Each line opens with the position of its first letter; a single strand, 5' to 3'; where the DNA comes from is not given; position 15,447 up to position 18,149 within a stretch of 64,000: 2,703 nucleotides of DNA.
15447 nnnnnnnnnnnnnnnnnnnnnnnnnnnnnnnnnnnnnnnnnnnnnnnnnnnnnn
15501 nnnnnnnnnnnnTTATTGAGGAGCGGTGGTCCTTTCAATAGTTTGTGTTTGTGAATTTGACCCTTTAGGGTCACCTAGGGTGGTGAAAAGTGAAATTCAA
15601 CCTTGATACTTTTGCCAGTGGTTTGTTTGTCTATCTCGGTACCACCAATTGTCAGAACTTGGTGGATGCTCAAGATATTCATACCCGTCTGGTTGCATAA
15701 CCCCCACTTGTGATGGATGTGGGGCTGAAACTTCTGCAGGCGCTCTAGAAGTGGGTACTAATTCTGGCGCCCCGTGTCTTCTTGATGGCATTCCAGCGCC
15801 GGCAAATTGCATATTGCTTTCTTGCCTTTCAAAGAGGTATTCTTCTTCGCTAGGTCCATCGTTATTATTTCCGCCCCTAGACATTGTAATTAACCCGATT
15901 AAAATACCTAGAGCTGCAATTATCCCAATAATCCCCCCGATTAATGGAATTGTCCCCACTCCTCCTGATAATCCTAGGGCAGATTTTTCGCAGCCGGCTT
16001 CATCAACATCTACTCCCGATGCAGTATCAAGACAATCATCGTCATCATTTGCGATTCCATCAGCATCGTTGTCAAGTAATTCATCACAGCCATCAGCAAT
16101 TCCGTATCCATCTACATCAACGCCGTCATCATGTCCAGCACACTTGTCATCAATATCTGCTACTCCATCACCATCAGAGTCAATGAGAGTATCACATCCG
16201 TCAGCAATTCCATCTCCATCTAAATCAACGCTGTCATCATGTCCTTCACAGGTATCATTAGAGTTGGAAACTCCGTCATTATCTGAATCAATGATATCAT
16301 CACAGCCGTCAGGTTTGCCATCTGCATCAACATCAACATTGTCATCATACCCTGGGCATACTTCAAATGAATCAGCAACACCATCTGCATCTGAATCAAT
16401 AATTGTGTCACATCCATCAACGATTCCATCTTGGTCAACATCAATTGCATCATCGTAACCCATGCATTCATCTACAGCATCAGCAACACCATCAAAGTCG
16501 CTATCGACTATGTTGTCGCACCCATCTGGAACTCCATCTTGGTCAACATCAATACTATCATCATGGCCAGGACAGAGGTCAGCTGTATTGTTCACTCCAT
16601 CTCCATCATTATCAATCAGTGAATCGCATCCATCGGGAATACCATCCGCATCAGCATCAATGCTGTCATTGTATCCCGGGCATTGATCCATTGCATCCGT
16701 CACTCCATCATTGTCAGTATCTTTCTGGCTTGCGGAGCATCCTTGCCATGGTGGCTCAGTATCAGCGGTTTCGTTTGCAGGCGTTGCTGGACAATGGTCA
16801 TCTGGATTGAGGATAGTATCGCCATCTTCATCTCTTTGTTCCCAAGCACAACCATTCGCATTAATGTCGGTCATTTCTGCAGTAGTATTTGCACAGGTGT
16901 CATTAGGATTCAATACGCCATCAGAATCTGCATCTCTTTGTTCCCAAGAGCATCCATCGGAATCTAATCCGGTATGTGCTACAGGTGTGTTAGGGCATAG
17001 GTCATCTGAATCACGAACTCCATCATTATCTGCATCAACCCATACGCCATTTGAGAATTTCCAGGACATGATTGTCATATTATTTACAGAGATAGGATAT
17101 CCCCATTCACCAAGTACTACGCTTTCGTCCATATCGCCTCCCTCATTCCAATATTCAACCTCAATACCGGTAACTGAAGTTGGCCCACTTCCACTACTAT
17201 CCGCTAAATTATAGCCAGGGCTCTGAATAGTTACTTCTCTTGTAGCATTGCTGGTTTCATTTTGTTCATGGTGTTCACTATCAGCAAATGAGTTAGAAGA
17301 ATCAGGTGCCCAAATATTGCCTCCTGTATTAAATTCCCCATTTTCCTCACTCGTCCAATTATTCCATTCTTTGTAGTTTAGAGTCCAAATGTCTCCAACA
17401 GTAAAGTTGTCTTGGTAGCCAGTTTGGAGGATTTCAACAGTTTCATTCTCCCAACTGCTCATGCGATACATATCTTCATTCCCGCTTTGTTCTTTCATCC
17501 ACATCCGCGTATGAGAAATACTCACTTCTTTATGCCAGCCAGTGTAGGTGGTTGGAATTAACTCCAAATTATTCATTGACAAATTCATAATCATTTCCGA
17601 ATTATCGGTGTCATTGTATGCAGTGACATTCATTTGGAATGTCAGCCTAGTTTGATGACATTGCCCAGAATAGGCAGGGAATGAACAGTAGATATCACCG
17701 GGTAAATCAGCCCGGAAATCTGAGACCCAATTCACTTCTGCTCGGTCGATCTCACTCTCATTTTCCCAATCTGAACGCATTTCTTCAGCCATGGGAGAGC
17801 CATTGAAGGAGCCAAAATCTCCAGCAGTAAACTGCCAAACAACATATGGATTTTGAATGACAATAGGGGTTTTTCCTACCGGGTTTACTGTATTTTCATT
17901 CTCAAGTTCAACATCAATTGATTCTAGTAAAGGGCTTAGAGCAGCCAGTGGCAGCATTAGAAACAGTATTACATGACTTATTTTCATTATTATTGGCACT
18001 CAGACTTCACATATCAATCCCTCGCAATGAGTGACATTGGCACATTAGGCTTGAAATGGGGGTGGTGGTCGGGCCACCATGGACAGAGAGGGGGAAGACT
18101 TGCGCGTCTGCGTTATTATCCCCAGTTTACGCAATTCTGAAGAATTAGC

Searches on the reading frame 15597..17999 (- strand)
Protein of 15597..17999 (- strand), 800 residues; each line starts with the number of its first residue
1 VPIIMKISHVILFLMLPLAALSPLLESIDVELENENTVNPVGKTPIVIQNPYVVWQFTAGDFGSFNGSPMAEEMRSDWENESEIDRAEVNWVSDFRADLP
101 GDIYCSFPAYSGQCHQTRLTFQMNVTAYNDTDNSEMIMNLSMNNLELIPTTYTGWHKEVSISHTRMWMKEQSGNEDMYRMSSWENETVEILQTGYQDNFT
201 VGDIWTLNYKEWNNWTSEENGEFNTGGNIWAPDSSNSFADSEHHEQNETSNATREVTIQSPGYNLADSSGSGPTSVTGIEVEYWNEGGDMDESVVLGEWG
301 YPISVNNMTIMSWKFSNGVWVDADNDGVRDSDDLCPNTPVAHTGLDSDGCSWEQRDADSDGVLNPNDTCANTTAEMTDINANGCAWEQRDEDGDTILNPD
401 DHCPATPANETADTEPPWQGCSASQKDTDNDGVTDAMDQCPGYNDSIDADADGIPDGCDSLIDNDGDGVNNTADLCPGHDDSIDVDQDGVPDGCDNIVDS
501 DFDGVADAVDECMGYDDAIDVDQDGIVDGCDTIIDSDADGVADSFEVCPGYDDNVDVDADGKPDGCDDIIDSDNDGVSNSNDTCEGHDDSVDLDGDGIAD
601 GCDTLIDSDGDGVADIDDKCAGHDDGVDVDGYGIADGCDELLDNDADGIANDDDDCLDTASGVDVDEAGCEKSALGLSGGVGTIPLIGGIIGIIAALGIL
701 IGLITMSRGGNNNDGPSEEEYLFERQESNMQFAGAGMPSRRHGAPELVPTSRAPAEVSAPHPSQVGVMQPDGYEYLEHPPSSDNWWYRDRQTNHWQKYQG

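Call 34: find_encoding_contigs(protein=window:15597-17999:-, flank=10000, max_places=1)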
Protein window:15597-17999:- (800 aa): no gene with exactly this product is on record in the collection.
